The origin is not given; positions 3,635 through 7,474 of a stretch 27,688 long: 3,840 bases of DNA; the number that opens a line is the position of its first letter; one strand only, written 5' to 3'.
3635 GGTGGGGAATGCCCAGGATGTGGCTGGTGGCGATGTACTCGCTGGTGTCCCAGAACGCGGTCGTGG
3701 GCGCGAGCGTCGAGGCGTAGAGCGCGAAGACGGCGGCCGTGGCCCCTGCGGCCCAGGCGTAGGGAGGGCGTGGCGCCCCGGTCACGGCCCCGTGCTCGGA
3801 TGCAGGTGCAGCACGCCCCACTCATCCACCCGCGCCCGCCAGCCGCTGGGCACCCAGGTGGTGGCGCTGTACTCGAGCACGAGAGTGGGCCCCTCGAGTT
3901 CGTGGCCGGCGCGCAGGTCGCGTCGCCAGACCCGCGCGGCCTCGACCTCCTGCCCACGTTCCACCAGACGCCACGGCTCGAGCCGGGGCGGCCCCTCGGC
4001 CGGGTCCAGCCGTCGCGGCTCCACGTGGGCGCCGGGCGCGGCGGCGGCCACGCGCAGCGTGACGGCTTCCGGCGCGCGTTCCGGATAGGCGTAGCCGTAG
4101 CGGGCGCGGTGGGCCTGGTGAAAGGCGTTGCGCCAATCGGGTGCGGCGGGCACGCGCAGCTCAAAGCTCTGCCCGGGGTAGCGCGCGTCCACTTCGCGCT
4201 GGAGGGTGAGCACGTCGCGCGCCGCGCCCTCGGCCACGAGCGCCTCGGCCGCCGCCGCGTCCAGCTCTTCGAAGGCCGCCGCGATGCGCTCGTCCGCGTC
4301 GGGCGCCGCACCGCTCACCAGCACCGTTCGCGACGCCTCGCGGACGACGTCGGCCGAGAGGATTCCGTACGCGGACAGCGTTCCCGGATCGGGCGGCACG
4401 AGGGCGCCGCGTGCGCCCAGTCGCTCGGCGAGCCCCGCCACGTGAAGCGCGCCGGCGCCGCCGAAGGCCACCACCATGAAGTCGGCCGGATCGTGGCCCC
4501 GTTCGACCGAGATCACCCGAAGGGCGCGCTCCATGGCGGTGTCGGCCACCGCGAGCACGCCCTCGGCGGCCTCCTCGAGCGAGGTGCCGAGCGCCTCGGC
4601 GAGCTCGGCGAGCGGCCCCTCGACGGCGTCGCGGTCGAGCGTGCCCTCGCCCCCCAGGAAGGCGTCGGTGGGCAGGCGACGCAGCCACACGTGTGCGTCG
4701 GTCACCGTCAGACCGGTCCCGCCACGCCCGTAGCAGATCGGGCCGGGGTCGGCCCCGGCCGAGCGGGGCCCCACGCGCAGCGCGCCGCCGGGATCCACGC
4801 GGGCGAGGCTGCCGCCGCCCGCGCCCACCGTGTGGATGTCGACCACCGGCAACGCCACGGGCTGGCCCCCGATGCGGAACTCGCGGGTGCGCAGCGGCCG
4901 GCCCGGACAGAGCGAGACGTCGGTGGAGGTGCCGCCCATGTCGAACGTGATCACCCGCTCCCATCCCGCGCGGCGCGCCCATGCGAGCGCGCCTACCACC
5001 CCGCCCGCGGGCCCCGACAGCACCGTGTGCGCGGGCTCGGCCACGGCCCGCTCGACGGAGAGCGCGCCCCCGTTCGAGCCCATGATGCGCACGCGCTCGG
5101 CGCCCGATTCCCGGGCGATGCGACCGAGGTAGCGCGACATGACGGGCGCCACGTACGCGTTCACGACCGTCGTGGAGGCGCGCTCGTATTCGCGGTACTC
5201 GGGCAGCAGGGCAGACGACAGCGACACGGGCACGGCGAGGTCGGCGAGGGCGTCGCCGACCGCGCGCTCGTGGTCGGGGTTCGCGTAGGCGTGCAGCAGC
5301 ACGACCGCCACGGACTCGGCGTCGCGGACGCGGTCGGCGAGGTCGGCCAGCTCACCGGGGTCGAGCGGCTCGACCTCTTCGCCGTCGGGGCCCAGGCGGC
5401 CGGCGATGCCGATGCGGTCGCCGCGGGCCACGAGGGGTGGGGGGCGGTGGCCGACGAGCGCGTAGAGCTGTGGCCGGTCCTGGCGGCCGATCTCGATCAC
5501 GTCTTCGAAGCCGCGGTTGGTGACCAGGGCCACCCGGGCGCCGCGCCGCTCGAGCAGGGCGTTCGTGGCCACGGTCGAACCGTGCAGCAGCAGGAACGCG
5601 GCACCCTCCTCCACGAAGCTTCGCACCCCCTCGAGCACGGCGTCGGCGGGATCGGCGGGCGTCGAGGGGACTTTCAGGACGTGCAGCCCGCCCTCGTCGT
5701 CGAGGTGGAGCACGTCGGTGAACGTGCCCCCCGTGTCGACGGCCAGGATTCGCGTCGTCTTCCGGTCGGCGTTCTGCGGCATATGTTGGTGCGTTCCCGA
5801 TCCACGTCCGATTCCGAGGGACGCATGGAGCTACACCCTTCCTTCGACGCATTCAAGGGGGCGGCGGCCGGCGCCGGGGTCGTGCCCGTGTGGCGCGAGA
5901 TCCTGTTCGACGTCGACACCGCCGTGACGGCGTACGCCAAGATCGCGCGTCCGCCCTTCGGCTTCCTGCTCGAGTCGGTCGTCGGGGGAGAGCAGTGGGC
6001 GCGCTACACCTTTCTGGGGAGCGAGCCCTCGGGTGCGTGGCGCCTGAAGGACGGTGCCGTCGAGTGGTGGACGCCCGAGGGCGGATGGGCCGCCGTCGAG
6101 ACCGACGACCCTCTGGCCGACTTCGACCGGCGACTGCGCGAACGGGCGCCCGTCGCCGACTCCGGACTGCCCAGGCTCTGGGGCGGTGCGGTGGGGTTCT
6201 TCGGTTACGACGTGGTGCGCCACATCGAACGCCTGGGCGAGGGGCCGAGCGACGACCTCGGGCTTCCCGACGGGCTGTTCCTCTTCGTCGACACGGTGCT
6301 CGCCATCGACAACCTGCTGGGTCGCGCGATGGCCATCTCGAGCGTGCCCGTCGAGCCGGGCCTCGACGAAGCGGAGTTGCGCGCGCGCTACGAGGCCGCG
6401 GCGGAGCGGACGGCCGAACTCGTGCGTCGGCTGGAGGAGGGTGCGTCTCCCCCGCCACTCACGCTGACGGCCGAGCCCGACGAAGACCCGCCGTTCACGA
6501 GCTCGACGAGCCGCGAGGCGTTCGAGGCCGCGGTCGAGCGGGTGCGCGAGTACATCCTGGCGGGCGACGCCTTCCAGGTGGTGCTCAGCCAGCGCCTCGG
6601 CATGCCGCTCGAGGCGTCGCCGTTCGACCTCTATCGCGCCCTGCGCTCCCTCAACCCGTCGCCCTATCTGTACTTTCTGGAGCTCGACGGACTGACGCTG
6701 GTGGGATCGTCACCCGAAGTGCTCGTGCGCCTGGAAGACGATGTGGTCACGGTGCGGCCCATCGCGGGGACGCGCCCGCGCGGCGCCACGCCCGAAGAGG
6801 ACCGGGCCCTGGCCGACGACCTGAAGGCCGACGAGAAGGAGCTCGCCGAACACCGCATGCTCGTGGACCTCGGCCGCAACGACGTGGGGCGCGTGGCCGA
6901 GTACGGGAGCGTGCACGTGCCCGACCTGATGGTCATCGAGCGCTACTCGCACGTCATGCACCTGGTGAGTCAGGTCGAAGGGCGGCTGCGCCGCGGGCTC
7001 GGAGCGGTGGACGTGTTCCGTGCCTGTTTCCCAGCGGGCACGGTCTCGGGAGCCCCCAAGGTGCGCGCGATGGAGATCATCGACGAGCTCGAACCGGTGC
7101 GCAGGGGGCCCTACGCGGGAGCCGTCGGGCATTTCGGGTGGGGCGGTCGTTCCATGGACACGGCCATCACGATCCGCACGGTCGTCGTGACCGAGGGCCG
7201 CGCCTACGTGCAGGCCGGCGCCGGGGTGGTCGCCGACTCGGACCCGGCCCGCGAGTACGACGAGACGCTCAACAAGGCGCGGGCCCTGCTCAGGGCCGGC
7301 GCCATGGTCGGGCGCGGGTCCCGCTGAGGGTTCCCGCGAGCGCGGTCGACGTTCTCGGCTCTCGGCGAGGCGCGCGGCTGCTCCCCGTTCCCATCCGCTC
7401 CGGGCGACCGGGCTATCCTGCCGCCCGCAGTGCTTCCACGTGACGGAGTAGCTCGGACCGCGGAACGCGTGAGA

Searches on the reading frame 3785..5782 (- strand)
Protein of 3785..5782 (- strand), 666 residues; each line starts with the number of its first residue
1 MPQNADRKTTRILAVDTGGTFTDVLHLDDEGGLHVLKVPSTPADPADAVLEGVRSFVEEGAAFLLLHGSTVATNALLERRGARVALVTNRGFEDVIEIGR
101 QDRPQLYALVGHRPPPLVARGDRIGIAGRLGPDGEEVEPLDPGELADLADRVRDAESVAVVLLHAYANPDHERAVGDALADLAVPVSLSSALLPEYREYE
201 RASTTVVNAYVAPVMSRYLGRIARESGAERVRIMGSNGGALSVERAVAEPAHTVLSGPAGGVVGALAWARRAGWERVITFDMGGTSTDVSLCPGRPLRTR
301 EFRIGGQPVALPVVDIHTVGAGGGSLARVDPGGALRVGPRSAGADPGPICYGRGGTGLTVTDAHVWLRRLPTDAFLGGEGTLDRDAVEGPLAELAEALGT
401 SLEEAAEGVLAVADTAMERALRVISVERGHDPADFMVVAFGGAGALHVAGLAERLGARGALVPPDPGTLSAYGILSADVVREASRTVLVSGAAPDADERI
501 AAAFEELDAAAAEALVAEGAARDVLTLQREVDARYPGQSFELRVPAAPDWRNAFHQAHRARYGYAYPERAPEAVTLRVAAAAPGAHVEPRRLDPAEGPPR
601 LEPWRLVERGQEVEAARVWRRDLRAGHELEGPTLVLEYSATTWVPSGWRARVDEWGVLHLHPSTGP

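Call 85: search_protein_families(library=pfam, proteins=[window:3785-5782:-], max_evalue=0.00001)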
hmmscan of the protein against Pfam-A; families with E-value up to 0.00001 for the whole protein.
window:3785-5782:- (666 aa): 3 families
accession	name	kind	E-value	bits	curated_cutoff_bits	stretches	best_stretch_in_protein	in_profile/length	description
PF01968.24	Hydantoinase_A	-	6.3e-93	311.6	22.9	1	201-482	1-290/291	Hydantoinase/oxoprolinase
PF05378.19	Hydant_A_N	-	3.1e-46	157.8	25.2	1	13-179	2-172/176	Hydantoinase/oxoprolinase N-terminal region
PF19278.4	Hydant_A_C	-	1.6e-10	41.1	21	1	496-661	10-191/193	Hydantoinase/oxoprolinase C-terminal domain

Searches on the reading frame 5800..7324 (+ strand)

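Call 84: search_protein_families(library=pfam, proteins=[window:5800-7324:+], max_evalue=0.00001)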
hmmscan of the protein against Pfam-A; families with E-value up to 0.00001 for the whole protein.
window:5800-7324:+ (508 aa): 0 families

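Call 85: search_protein_families(library=pfam, proteins=[window:5801-7324:+], max_evalue=0.00001)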
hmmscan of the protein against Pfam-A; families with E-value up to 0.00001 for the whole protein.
window:5801-7324:+ (508 aa): 2 families
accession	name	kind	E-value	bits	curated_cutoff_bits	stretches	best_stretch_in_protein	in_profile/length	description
PF00425.24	Chorismate_bind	-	4.3e-92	308.7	27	1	238-492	2-257/257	chorismate binding enzyme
PF04715.19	Anth_synt_I_N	-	4.1e-25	89.1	23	1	37-172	1-134/140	Anthranilate synthase component I, N terminal region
